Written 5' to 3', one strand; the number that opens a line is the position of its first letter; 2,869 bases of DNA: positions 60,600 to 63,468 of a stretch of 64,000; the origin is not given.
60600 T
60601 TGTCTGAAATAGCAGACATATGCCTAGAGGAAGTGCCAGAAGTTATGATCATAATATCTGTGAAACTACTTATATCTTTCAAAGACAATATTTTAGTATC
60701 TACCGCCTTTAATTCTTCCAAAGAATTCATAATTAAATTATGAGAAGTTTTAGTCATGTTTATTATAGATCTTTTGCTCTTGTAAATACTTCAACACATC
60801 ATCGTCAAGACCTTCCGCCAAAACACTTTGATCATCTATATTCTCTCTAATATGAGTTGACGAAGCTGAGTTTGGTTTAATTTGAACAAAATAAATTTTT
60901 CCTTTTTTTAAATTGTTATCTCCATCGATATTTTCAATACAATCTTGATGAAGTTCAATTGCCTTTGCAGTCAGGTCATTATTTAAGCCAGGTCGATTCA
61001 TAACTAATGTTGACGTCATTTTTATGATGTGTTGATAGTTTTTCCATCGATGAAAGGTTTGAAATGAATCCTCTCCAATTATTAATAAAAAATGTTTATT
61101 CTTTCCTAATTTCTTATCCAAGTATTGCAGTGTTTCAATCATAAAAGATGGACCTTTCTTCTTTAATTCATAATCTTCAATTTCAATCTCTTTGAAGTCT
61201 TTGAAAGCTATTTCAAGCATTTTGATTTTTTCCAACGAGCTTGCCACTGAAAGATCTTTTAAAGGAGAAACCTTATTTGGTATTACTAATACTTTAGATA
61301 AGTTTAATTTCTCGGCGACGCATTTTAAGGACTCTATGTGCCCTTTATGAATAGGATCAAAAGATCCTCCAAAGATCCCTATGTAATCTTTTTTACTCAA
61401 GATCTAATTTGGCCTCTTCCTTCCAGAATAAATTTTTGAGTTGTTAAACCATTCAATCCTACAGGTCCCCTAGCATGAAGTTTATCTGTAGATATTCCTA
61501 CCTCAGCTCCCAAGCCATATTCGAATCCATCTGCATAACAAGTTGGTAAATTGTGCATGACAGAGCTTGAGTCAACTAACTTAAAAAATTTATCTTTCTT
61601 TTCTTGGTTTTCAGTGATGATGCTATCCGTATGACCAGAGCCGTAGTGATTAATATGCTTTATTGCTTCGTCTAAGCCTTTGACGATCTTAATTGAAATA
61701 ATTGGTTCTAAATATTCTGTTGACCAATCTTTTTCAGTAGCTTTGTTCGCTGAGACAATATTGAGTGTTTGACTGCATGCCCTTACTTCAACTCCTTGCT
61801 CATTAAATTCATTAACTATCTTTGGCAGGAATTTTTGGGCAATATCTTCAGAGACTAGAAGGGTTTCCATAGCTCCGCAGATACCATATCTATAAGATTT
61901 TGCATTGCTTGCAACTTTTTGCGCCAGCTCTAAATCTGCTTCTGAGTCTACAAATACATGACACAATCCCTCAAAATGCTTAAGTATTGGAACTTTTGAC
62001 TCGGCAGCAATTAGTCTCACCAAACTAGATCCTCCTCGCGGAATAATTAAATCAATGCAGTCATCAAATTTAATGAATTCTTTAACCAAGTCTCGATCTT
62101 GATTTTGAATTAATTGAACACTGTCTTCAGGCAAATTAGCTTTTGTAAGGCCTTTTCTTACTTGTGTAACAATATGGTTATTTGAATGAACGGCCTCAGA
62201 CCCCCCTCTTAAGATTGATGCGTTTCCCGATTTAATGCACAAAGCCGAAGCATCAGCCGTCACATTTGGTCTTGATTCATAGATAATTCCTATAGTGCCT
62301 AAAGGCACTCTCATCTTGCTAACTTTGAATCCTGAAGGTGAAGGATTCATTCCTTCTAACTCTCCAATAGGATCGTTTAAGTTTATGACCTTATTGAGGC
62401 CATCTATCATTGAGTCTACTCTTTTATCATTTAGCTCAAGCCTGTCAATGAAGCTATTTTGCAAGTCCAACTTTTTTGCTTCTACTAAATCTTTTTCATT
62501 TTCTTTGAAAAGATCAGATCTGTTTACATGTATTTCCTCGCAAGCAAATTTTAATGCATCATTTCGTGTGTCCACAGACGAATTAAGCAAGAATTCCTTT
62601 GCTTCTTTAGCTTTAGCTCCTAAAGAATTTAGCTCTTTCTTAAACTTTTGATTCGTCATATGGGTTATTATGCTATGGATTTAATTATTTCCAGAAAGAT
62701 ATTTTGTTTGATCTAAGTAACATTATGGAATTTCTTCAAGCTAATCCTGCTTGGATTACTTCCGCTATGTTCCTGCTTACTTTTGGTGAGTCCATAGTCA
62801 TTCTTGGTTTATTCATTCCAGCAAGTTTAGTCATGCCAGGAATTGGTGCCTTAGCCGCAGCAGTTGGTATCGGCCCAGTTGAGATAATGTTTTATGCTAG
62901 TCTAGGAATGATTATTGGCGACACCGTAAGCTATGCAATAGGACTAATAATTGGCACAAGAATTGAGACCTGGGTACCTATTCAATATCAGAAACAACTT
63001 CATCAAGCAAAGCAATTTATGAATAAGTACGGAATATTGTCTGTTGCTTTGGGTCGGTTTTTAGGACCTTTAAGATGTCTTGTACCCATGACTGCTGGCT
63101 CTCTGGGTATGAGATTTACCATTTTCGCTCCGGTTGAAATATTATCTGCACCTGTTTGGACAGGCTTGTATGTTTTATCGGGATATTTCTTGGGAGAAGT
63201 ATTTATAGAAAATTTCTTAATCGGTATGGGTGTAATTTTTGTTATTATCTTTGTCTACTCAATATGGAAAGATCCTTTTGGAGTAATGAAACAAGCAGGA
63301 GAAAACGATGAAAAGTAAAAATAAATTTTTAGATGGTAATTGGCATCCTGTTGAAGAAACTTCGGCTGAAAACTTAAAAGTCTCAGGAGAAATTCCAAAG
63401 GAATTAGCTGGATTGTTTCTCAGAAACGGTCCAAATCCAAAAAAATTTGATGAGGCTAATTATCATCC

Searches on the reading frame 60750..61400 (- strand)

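Call 37: search_protein_families(library=pfam, proteins=[window:60750-61400:-], max_evalue=0.00001)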
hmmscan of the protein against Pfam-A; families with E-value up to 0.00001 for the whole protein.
window:60750-61400:- (216 aa): 1 family
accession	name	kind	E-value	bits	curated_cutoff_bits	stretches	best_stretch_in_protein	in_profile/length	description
PF01467.32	CTP_transf_like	-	1.3e-22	80.9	21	1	9-186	1-132/133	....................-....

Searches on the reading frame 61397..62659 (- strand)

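Call 37: search_protein_families(library=pfam, proteins=[window:61397-62659:-], max_evalue=0.00001)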
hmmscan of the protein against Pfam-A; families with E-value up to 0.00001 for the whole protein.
window:61397-62659:- (420 aa): 1 family
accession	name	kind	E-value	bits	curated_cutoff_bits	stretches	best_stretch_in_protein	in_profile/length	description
PF00171.27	Aldedh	-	7.1e-19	68.1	23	1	48-287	61-295/461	Aldehyde dehydrogenase family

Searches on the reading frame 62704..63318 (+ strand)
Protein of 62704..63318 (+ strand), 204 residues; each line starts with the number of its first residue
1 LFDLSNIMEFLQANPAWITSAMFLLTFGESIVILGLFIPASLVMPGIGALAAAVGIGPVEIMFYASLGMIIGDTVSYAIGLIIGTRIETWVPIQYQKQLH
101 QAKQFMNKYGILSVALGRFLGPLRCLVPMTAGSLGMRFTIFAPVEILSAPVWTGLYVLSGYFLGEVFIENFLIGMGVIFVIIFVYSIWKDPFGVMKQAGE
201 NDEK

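Call 37: search_protein_families(library=pfam, proteins=[window:62704-63318:+], max_evalue=0.00001)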
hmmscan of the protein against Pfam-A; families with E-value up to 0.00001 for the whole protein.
window:62704-63318:+ (204 aa): 1 family
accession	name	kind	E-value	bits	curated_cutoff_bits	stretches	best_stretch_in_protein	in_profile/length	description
PF09335.16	VTT_dom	-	9.3e-17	62.1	33.9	1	50-161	7-122/123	VTT domain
